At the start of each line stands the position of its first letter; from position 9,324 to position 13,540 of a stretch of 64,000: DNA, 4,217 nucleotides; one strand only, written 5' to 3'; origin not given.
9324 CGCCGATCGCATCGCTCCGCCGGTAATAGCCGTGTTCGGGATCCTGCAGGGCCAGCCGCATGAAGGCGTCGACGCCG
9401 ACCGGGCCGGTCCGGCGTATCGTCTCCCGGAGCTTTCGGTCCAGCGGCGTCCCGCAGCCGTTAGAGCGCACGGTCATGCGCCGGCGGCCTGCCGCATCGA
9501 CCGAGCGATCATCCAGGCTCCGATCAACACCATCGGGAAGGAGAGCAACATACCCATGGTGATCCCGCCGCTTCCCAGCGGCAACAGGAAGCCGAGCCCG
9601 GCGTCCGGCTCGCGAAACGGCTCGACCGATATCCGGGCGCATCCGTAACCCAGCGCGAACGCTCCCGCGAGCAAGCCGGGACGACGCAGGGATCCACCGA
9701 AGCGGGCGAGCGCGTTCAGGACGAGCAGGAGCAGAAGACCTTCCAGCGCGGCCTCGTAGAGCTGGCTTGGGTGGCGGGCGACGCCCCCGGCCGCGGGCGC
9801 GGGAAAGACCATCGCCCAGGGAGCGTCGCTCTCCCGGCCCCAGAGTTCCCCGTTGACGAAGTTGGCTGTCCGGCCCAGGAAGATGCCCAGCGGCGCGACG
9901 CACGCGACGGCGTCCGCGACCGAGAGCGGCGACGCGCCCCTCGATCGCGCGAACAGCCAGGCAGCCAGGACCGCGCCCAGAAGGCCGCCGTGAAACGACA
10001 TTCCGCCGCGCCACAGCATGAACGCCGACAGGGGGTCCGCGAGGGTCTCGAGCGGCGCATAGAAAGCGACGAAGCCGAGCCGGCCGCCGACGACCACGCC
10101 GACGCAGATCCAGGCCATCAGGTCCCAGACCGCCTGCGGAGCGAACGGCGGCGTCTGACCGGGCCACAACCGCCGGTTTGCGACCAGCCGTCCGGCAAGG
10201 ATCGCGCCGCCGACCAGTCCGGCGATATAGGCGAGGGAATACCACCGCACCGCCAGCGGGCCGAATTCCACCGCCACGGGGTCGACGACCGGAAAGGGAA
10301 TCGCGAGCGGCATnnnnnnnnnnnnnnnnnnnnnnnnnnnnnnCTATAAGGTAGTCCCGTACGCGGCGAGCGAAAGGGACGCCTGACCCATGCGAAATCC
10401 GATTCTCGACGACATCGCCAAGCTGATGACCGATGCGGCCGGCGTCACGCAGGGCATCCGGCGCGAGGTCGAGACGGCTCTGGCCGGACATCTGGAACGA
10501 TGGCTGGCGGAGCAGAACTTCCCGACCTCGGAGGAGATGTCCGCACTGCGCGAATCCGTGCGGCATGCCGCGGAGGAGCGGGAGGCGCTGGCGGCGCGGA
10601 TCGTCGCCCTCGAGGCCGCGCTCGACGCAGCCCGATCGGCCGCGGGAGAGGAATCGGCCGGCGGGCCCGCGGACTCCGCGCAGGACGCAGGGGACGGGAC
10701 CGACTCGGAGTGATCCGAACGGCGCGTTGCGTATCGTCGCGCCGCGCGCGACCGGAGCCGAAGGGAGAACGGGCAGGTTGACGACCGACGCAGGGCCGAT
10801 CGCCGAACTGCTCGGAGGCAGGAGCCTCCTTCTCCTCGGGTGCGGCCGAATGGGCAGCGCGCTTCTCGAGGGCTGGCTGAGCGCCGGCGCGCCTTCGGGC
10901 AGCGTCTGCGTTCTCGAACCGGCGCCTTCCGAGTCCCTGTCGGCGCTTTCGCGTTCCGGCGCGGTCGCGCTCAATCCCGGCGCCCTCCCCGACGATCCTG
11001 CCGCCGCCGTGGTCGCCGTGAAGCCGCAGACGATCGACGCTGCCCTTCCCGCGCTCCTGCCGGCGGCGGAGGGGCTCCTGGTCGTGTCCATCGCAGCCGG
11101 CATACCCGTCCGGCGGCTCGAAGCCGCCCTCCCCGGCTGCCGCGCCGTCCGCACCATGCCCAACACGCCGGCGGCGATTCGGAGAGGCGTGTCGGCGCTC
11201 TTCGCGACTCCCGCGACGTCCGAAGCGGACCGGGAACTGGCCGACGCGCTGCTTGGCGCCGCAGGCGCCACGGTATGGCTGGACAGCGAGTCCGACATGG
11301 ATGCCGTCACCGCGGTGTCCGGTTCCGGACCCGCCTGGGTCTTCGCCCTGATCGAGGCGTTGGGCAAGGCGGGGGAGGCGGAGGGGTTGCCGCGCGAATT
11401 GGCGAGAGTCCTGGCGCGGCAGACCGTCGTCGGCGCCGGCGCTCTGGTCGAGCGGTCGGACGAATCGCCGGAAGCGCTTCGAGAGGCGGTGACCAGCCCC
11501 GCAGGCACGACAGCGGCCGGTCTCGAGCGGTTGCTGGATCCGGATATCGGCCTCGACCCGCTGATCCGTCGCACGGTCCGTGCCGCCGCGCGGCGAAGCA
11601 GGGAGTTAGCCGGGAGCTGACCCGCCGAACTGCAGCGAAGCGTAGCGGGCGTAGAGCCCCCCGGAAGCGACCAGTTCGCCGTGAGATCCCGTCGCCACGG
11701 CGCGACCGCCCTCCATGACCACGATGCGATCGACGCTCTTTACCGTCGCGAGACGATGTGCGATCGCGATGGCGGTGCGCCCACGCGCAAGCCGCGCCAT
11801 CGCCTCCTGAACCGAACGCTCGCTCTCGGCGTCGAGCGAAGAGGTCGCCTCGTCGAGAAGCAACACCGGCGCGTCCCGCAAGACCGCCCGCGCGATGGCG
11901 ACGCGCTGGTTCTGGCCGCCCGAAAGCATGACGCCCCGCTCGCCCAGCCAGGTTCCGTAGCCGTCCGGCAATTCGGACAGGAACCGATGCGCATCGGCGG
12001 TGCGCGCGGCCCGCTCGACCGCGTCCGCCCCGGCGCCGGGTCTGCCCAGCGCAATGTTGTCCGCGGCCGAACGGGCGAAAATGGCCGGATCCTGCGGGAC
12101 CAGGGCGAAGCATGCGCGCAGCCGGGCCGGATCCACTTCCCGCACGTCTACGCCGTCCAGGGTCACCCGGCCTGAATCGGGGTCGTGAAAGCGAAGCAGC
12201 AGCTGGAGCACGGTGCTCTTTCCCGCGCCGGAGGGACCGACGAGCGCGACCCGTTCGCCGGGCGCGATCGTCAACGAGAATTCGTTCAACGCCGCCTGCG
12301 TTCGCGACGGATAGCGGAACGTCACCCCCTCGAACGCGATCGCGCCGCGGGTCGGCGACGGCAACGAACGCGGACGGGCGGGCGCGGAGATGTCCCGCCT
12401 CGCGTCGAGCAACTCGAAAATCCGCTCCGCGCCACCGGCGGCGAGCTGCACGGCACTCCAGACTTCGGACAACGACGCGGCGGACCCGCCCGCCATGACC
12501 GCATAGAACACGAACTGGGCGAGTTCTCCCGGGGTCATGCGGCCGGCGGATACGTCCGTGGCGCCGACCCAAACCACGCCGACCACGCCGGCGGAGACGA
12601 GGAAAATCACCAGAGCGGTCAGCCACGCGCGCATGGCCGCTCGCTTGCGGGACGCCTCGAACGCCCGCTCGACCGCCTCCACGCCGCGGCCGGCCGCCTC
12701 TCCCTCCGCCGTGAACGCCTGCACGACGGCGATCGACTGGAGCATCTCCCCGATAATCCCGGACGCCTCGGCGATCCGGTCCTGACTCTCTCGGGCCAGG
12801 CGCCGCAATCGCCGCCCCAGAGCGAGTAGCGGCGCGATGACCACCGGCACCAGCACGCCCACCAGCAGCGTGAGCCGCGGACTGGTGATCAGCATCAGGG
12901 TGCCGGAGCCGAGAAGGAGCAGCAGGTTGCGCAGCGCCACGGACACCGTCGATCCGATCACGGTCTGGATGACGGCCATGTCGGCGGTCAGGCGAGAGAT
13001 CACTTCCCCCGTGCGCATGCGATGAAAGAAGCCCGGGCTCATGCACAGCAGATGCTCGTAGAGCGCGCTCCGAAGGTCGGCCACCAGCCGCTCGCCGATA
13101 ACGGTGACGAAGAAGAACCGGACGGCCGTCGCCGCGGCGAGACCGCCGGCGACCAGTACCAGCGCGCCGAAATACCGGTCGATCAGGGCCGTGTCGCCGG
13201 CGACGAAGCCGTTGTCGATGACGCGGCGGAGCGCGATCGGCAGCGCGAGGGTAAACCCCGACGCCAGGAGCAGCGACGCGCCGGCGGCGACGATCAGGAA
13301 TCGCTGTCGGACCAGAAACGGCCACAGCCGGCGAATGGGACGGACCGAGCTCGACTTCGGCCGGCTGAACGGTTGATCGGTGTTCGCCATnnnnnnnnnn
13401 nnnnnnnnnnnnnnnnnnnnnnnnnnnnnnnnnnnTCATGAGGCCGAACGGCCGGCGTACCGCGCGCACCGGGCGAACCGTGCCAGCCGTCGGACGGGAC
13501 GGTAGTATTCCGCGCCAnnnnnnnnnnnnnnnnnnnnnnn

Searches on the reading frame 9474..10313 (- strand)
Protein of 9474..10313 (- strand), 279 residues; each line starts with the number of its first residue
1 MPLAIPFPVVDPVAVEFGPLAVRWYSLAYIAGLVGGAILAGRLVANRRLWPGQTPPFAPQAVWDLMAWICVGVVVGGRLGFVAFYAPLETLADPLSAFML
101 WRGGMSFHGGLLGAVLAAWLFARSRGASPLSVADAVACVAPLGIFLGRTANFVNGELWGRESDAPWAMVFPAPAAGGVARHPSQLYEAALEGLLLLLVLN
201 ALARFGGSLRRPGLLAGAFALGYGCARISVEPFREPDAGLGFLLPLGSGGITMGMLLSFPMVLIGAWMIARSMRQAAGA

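Call 22: search_protein_families(library=pfam, proteins=[window:9474-10313:-], max_evalue=0.1)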
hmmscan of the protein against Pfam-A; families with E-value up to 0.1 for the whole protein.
window:9474-10313:- (279 aa): 1 family
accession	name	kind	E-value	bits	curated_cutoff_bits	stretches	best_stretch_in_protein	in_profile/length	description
PF01790.23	LGT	-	1.6e-68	231.1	24.9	1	12-270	1-239/240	Prolipoprotein diacylglyceryl transferase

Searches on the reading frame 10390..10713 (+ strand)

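Call 22: search_protein_families(library=pfam, proteins=[window:10390-10713:+], max_evalue=0.1)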
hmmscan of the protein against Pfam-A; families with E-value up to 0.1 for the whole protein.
window:10390-10713:+ (107 aa): 5 families
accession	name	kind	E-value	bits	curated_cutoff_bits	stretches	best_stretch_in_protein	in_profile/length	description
PF04380.18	BMFP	-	2.4e-15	57.1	37.2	1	2-76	3-77/77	Membrane fusogenic activity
PF23991.1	DUF7310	-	0.026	15.4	40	1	36-87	9-62/83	Coiled-coil region of unknown function (DUF7310)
PF07200.18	Mod_r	-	0.05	14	30.1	1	20-81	28-87/146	Modifier of rudimentary (Mod(r)) protein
PF11588.13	DUF3243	-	0.056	14.2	27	1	20-73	22-76/79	Protein of unknown function (DUF3243)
PF05859.17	Mis12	-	0.096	12.9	25.7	0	41-86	112-157/231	Mis12 protein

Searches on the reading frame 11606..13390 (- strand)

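Call 10: search_protein_families(library=pfam, proteins=[window:11606-13390:-], max_evalue=0.01)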
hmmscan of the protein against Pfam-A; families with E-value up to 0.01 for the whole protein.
window:11606-13390:- (594 aa): 7 families
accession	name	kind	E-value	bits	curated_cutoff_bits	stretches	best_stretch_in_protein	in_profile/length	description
PF00664.28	ABC_membrane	-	3.3e-48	165.2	28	1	36-297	4-267/274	ABC transporter transmembrane region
PF00005.33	ABC_tran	-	1.1e-31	110.7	25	1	368-517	1-137/137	ABC transporter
PF13304.12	AAA_21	-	6.4e-06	26.9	27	1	382-411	3-32/304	AAA domain, putative AbiEii toxin, Type IV TA system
PF02463.25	SMC_N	-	1.3e-05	25.1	40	1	488-559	136-211/220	RecF/RecN/SMC N terminal domain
PF13401.12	AAA_22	-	0.0003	21.5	27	1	382-449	9-33/130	AAA domain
PF13191.12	AAA_16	-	0.0061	17.5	32.6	1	379-484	25-104/167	AAA ATPase domain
PF13555.12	AAA_29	-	0.0072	16.5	27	0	373-395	17-39/61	P-loop containing region of AAA domain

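Call 11: search_protein_families(library=ncbifam, proteins=[window:11606-13390:-], max_evalue=0.01)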
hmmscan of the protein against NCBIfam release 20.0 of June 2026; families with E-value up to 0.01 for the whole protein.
window:11606-13390:- (594 aa): 189 families (the best 25 are shown)
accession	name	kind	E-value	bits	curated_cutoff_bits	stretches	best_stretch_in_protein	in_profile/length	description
TIGR02204.1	MsbA_rel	hypoth_equivalog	1.1e-238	793.6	780.4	1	16-588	3-576/576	ABC transporter, permease/ATP-binding protein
TIGR02203.1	MsbA_lipidA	equivalog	3.1e-129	432.1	602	1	20-588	3-570/572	lipid A export permease/ATP-binding protein MsbA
TIGR00958.1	3a01208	subfamily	2e-128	429.6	874.6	1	16-581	146-708/711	antigen peptide transporter 2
NF052233.1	CphA_assoc_ABC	equivalog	8e-115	384.9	880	1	14-584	167-740/766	cyanophycin metabolism-associated ABC transporter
TIGR01846.1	type_I_sec_HlyB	subfamily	1.5e-110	370.6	725.55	1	27-587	135-692/694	type I secretion system permease/ATPase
NF008381.0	PRK11176.1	equivalog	4.8e-106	355.4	867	1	13-589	7-581/582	lipid A ABC transporter ATP-binding protein/permease MsbA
NF045513.1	HepA_fam_ABC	equivalog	9.5e-102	341.4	725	1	75-588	98-610/610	heterocyst formation ABC transporter subunit HepA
NF010178.0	PRK13657.1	equivalog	3.6e-96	322.9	733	1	29-587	18-570/588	glucan ABC transporter ATP-binding protein/ permease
TIGR03375.1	type_I_sec_LssB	subfamily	1.4e-95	321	693.1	1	86-574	204-689/696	type I secretion system permease/ATPase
TIGR03796.1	NHLM_micro_ABC1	equivalog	1.3e-89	301.3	853.3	1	29-582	152-707/710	NHLP family bacteriocin export ABC transporter peptidase/permease/ATPase subunit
TIGR03797.1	NHLM_micro_ABC2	equivalog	9.5e-89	298.7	709.4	1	34-587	139-685/686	NHLP bacteriocin export ABC transporter permease/ATPase subunit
NF008364.0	PRK11160.1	equivalog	1.1e-84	285.1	630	1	101-583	90-571/575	heme ABC transporter ATP-binding protein/permease CydC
TIGR02868.1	CydC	equivalog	5.1e-84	282.8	329.05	1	101-547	83-530/530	thiol reductant ABC exporter subunit CydC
TIGR02857.1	CydD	equivalog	3.7e-79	267.1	435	1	34-559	6-529/529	thiol reductant ABC exporter subunit CydD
NF008055.0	PRK10789.1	equivalog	6.4e-79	265.9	845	1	72-582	58-566/590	SmdA family multidrug ABC transporter permease/ATP-binding protein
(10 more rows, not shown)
